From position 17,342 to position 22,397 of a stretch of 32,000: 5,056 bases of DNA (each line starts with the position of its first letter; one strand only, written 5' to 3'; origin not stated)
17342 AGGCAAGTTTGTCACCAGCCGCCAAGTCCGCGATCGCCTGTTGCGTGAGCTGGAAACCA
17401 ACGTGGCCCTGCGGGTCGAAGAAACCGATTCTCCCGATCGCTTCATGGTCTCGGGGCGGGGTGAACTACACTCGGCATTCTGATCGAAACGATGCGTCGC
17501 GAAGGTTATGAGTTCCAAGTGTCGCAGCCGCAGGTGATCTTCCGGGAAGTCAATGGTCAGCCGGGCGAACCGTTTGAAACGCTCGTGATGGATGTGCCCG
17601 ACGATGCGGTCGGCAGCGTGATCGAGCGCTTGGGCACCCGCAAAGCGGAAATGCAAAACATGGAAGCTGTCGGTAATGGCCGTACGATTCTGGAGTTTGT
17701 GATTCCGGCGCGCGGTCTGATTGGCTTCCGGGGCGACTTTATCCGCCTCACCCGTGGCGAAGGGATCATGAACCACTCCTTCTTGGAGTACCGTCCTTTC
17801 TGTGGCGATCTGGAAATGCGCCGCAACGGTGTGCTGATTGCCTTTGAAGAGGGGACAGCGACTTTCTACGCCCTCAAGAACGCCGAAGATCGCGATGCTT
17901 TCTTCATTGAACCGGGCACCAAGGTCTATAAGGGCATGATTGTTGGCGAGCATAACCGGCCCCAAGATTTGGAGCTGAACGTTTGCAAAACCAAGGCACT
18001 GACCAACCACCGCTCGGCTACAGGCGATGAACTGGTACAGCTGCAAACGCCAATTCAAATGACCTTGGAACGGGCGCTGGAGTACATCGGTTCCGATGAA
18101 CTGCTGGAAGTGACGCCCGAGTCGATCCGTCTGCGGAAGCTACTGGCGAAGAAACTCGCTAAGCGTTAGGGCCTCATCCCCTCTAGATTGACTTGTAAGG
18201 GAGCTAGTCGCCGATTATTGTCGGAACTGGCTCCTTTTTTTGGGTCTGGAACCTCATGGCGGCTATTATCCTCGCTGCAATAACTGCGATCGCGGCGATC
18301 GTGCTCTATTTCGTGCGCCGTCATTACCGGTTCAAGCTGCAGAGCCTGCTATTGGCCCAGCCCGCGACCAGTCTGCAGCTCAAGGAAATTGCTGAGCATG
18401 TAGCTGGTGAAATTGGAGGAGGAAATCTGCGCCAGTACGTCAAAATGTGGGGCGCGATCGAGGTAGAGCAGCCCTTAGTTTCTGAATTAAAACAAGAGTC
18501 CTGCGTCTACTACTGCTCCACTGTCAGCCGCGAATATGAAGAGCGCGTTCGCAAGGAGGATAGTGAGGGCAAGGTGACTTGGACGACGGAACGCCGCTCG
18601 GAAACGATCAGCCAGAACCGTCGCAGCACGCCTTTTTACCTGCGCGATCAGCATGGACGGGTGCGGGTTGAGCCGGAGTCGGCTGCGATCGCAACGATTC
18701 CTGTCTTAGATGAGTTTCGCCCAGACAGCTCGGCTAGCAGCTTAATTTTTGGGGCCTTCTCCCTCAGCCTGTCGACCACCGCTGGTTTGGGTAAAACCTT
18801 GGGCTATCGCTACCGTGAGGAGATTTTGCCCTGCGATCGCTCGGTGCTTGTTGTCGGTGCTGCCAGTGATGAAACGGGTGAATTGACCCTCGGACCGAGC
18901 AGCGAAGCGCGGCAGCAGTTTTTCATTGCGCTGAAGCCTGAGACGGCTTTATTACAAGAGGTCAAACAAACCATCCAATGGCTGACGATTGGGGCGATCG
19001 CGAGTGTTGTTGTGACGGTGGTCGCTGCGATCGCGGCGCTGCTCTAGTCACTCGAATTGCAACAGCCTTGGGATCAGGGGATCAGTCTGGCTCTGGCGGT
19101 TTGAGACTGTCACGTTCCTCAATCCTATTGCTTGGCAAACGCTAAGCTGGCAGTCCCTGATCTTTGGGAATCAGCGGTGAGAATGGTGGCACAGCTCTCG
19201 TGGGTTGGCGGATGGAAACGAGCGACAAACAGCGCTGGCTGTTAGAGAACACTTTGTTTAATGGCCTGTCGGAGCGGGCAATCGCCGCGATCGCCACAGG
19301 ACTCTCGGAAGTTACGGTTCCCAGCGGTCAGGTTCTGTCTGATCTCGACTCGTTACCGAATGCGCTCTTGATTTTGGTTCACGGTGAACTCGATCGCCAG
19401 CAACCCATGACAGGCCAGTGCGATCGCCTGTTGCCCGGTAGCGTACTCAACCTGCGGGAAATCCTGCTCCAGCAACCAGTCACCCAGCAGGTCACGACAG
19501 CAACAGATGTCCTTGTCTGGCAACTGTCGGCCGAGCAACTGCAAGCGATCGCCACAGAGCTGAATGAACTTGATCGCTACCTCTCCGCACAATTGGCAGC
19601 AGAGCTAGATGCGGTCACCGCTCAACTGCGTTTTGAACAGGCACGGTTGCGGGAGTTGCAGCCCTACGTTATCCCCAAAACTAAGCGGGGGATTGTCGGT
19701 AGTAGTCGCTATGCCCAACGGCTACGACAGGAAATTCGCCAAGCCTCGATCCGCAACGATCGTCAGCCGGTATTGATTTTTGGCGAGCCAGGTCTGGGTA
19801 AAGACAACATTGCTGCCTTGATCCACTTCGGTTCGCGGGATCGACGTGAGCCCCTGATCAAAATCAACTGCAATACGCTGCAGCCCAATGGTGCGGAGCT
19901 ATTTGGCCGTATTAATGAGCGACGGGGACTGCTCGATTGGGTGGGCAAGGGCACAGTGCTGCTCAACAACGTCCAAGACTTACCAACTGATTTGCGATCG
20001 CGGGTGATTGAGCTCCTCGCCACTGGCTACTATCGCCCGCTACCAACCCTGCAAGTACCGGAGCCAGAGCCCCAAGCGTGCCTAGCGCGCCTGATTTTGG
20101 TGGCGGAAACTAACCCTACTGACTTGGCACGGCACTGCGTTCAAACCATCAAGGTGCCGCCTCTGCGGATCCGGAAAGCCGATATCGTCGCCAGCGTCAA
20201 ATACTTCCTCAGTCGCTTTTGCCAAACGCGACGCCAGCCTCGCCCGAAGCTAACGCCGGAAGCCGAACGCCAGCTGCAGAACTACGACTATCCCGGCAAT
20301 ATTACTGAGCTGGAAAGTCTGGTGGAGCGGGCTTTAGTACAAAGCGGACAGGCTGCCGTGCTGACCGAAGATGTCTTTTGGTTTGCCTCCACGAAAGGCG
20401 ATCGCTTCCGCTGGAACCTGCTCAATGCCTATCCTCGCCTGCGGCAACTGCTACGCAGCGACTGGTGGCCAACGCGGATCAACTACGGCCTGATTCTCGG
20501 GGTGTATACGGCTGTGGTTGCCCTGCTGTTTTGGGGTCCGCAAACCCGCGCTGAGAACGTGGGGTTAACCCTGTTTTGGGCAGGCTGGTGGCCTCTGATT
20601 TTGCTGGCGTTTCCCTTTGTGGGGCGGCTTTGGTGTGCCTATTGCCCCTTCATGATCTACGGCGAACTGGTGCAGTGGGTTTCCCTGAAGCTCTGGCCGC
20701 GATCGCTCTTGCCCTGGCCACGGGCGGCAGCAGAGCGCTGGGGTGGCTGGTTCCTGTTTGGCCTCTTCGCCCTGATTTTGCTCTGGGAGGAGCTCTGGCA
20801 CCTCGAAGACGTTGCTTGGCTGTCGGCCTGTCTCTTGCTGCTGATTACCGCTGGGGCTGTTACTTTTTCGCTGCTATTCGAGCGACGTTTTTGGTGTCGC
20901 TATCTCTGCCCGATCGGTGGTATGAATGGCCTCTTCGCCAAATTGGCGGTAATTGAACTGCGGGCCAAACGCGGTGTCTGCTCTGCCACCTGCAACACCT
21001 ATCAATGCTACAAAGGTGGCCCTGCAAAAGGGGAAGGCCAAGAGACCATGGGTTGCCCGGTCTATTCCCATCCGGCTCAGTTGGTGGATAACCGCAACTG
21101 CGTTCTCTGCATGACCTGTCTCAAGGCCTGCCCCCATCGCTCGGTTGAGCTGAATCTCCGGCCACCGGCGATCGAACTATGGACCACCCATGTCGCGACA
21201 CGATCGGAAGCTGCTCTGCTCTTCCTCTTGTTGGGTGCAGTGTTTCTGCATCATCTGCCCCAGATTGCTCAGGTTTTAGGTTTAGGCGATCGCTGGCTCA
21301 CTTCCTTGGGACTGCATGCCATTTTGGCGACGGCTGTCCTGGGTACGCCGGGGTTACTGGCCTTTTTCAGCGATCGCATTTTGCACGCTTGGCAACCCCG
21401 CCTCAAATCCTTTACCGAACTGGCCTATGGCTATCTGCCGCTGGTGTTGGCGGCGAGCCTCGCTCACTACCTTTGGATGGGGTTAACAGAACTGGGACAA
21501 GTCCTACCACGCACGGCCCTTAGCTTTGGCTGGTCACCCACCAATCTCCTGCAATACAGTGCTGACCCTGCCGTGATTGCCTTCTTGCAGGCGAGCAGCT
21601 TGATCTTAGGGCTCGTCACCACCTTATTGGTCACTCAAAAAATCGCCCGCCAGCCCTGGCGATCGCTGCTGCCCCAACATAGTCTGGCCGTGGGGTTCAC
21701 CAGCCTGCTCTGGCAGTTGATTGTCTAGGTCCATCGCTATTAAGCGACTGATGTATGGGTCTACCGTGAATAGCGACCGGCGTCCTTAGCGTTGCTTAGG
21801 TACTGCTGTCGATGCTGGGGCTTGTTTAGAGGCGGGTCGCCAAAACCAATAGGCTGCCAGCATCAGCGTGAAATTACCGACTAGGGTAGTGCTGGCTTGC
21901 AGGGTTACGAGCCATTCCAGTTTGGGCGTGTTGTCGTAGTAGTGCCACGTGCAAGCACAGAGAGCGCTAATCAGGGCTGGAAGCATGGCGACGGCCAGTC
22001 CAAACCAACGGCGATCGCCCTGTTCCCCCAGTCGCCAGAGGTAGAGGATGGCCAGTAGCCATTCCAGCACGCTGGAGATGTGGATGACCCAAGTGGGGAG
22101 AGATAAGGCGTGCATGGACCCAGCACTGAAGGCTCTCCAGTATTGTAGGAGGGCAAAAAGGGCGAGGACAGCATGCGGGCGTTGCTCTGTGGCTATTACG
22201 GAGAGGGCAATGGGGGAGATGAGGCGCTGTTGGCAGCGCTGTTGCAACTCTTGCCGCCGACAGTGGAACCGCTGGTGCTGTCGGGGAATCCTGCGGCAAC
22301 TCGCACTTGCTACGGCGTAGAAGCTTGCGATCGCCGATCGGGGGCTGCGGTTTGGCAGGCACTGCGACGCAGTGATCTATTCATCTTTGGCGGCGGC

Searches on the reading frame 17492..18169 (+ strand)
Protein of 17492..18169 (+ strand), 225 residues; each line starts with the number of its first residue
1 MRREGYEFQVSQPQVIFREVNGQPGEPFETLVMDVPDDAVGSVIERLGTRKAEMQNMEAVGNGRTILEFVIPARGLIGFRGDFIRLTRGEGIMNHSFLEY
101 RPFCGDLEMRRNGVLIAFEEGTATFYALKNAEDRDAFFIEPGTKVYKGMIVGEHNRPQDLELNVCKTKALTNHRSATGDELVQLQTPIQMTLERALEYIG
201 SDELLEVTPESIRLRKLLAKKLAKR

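Call 44: search_protein_families(library=ncbifam, proteins=[window:17492-18169:+], max_evalue=0.00001)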
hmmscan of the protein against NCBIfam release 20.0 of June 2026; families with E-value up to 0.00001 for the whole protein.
window:17492-18169:+ (225 aa): 5 families
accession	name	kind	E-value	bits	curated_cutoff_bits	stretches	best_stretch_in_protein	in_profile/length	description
TIGR01394.1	TypA_BipA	equivalog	3.6e-99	332.6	757.3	1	1-223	369-591/594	translational GTPase TypA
NF007583.0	PRK10218.1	equivalog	1.1e-63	215.3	1260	1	1-217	373-590/607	ribosome-dependent GTPase TypA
NF009377.1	PRK12740.1-1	equivalog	7.5e-08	31.2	890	1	26-105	613-692/700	elongation factor G-like protein EF-G2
NF009892.0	PRK13351.1-3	equivalog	1.8e-06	26.7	640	1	27-94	541-608/623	elongation factor G-like protein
NF009381.0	PRK12740.1-5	subfamily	4.1e-06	25.5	583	1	26-102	597-672/692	elongation factor G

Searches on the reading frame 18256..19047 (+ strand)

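Call 44: search_protein_families(library=ncbifam, proteins=[window:18256-19047:+], max_evalue=0.00001)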
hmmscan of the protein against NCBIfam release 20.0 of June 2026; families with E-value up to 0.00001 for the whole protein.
window:18256-19047:+ (263 aa): 0 families

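Call 54: search_protein_families(library=pfam, proteins=[window:18256-19047:+], max_evalue=0.001)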
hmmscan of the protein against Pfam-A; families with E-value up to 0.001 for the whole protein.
window:18256-19047:+ (263 aa): 1 family
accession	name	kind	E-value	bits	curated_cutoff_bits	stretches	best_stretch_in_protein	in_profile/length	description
PF12483.13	GIDE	-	6.4e-50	169.2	23.6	1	95-257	1-159/160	E3 Ubiquitin ligase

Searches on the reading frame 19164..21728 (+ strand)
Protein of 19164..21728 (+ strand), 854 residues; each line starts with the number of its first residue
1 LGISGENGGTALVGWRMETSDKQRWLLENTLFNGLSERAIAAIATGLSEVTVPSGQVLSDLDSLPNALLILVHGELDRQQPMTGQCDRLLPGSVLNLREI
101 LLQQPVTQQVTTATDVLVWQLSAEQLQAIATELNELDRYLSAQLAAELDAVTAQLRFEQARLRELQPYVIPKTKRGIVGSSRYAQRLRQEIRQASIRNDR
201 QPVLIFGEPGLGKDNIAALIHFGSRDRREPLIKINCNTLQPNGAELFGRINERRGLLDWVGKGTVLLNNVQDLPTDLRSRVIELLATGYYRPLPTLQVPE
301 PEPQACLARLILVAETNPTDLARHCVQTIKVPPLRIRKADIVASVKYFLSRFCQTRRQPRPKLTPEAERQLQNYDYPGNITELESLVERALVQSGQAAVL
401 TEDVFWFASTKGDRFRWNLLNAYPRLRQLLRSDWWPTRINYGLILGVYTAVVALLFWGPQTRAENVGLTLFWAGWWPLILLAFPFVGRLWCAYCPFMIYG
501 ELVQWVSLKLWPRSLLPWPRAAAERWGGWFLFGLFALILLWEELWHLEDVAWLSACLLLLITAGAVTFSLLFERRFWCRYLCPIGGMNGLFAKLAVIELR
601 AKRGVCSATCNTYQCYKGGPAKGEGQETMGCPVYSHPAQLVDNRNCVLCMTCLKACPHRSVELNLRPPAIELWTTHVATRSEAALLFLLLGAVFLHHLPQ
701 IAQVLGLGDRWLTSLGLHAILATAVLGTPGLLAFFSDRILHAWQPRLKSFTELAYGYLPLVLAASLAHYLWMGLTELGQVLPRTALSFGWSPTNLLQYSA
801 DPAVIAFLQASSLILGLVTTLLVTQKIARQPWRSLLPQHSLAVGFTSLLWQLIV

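Call 12: search_protein_families(library=padloc, proteins=[window:19164-21728:+], max_evalue=0.001)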
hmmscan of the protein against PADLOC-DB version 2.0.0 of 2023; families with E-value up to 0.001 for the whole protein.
window:19164-21728:+ (854 aa): 3 families
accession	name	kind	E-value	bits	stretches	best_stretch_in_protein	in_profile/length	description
PDLC01995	RtcR_PspF2--CARF_AAA_HTH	-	4.2e-27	93.4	2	142-293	137-293/481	-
PDLC01993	RtcR--CARF_AAA_HTH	-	2e-14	50.9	1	172-396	177-424/523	-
PDLC01994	RtcR_PspF1--CARF_AAA_HTH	-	1.4e-11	42.2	1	180-395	163-389/468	-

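Call 44: search_protein_families(library=ncbifam, proteins=[window:19164-21728:+], max_evalue=0.00001)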
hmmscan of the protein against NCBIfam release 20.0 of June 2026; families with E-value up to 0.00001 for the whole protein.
window:19164-21728:+ (854 aa): 26 families (the best 25 are shown)
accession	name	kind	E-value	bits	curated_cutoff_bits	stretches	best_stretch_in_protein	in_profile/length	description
NF051870.1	NAssimRespRegNtrX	equivalog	2.9e-29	102.2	600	1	152-394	121-368/452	nitrogen assimilation response regulator NtrX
NF003451.0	PRK05022.1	equivalog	7.6e-29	100.8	476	2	133-287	148-310/512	nitric oxide reductase transcriptional regulator NorR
NF038308.1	RNA_repair_RtcR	equivalog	1.4e-26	93.4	650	2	146-287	151-304/530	RNA repair transcriptional activator RtcR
TIGR02974.1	phageshock_pspF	equivalog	1.1e-25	90.6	443.55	1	189-402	14-241/336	phage shock protein operon transcriptional activator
TIGR02915.1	PEP_resp_reg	equivalog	5.8e-25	88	502.6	2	323-409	301-387/445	PEP-CTERM-box response regulator transcription factor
NF008485.2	PRK11388.1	equivalog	6.8e-25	87.4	551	2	177-289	334-451/643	dihydroxyacetone kinase operon transcriptional regulator DhaR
TIGR01817.1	nifA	equivalog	1.9e-24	86.4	528.85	2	325-409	360-442/534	nif-specific transcriptional activator NifA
NF008085.0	PRK10820.1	equivalog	3.6e-24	85.3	576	1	185-404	211-447/520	transcriptional regulator TyrR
NF041552.1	TF_PrdR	equivalog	9.7e-23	80.3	795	1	142-404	238-510/577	sigma-54 dependent transcriptional regulator PrdR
NF008469.0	PRK11361.1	equivalog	3e-22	79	714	1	194-404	160-386/461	acetoacetate metabolism transcriptional regulator AtoC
NF007689.0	PRK10365.1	equivalog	1.4e-20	73.5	760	2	323-393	301-371/441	sigma-54-dependent response regulator transcription factor ZraR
NF049963.1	RespRegFlgRCampy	domain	2.1e-19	69.7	750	1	201-408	158-381/429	fla regulon two-component system response regulator FlgR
NF008622.0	PRK11608.1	equivalog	4.1e-19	68.8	529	1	199-399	28-245/329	phage shock protein operon transcriptional activator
TIGR01818.1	ntrC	equivalog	6.3e-19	68.1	558.6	1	197-404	154-377/463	nitrogen regulation protein NR(I)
NF041906.1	V4R_TF_MobR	exception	6.2e-18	64.6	999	1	199-393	254-464/544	phenol degradation transcriptional regulator MobR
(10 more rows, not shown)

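Call 54: search_protein_families(library=pfam, proteins=[window:19164-21728:+], max_evalue=0.001)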
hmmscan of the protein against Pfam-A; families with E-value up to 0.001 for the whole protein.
window:19164-21728:+ (854 aa): 7 families
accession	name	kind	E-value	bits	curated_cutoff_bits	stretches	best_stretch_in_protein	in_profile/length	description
PF25601.1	AAA_lid_14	-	3.1e-14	53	27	1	335-403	1-69/87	AAA+ ATPase lid domain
PF00158.32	Sigma54_activat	-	5.6e-14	52.6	20.2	1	177-293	1-125/168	Sigma-54 interaction domain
PF14532.12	Sigma54_activ_2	-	1.3e-08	35.6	25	1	178-287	1-95/138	Sigma-54 interaction domain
PF12801.12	Fer4_5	-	6.8e-08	32.8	22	1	558-594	5-40/48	4Fe-4S binding domain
PF00027.35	cNMP_binding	-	1.1e-05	25.8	27.5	1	50-129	2-85/89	Cyclic nucleotide-binding domain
PF12797.12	Fer4_2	-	0.00068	19.9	24.5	0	638-657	2-21/22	4Fe-4S binding domain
PF12837.12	Fer4_6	-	0.00089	19.5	25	0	641-658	4-21/24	4Fe-4S binding domain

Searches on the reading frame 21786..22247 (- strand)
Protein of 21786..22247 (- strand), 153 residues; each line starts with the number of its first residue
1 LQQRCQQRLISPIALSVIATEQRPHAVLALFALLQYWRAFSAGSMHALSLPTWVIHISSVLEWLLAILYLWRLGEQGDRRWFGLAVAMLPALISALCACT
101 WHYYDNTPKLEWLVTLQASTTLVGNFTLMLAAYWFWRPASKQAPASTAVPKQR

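Call 44: search_protein_families(library=ncbifam, proteins=[window:21786-22247:-], max_evalue=0.00001)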
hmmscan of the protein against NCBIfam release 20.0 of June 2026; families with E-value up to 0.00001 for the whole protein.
window:21786-22247:- (153 aa): 0 families

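Call 54: search_protein_families(library=pfam, proteins=[window:21786-22247:-], max_evalue=0.001)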
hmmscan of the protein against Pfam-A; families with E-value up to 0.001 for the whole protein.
window:21786-22247:- (153 aa): 1 family
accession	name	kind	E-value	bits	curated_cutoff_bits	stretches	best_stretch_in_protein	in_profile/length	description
PF10693.14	DUF2499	-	2.4e-37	127.5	22.1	1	47-134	1-89/89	Protein of unknown function (DUF2499)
